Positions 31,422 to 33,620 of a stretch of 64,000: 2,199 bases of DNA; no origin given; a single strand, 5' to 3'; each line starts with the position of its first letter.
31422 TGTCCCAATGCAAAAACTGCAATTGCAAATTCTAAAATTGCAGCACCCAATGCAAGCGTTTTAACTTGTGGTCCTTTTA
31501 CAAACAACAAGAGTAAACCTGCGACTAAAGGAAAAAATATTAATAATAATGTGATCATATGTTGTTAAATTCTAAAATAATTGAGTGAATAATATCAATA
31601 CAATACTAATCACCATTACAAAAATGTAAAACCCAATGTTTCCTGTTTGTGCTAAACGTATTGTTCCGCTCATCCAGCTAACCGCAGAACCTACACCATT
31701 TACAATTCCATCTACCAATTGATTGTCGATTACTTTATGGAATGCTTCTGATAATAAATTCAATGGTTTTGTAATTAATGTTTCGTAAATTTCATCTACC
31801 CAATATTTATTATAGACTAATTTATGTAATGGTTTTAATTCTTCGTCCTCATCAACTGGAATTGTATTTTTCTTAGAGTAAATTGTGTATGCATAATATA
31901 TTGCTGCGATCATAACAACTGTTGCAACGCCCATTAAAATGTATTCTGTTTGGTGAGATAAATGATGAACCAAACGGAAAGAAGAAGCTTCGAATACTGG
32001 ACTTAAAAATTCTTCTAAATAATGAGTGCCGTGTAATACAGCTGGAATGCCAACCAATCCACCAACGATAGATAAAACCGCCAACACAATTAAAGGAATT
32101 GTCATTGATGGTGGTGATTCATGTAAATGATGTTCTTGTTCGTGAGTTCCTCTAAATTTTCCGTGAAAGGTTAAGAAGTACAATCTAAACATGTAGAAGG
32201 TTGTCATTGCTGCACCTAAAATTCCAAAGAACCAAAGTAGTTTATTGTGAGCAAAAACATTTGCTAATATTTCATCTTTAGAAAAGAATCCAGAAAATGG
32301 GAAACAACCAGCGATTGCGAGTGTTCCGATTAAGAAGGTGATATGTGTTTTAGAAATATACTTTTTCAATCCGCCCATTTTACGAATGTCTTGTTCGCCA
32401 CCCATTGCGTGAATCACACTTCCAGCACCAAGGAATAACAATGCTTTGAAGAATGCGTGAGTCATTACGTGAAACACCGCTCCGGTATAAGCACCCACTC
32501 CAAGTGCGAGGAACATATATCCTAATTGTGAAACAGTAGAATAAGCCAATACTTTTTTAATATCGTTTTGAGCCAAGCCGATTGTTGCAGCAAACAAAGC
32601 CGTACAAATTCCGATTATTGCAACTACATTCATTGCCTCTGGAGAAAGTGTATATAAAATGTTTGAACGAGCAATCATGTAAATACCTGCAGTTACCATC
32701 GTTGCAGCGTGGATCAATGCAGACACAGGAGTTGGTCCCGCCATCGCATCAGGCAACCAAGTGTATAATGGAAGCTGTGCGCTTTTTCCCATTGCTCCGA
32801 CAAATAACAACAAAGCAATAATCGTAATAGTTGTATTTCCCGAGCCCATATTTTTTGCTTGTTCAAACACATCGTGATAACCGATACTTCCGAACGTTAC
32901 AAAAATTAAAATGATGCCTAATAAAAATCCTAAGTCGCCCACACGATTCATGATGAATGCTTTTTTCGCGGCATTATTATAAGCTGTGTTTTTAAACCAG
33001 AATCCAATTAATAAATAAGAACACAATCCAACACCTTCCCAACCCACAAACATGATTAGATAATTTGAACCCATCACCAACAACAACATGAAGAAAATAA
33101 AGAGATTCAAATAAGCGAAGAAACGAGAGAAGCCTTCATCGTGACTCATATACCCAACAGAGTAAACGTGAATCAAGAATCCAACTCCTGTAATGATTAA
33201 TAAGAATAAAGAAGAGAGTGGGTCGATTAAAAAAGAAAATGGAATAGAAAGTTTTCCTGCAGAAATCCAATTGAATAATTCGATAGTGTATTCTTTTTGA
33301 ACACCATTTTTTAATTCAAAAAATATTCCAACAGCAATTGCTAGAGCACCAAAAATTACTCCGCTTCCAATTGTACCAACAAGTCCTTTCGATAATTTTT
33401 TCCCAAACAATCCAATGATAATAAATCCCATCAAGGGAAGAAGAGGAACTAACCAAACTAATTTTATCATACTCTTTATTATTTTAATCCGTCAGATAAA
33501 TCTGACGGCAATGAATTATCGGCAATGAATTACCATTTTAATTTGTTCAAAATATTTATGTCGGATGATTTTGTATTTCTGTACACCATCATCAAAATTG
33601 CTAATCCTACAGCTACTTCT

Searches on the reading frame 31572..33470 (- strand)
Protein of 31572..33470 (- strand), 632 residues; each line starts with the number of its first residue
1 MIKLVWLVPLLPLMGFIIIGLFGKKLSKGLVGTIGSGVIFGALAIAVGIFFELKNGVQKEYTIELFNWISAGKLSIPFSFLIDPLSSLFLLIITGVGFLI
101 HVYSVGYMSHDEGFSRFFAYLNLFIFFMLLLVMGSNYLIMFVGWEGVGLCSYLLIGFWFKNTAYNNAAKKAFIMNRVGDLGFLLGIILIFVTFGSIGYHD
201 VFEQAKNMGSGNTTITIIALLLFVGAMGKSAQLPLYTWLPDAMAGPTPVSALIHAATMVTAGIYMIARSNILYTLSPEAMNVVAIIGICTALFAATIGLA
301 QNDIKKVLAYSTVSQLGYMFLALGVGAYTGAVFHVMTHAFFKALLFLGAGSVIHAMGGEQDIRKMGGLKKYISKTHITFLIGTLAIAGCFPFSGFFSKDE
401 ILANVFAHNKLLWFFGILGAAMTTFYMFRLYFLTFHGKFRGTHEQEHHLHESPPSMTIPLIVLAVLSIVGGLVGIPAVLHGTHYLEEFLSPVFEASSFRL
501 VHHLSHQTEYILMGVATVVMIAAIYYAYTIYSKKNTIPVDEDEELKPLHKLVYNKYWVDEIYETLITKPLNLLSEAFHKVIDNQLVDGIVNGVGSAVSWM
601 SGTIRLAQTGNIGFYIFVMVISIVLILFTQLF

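Call 78: search_protein_families(library=pfam, proteins=[window:31572-33470:-], max_evalue=0.00001)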
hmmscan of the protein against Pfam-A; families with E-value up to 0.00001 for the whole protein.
window:31572-33470:- (632 aa): 4 families
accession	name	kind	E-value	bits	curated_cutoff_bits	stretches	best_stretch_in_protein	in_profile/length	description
PF00361.26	Proton_antipo_M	-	1.2e-84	284.4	21.5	1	136-422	3-293/294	NADH:quinone oxidoreductase/Mrp antiporter, TM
PF00662.26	Proton_antipo_N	-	2.8e-23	82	24.5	1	68-118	1-51/51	NADH-Ubiquinone oxidoreductase (complex I), chain 5 N-terminus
PF01010.25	Proton_antipo_C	-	9.2e-07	29.1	26.8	0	450-561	94-206/243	NADH-dehyrogenase subunit F, TMs, (complex I) C-terminus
PF06455.17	NADH5_C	-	3.6e-06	27.1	28.2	0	426-473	1-46/181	NADH dehydrogenase subunit 5 C-terminus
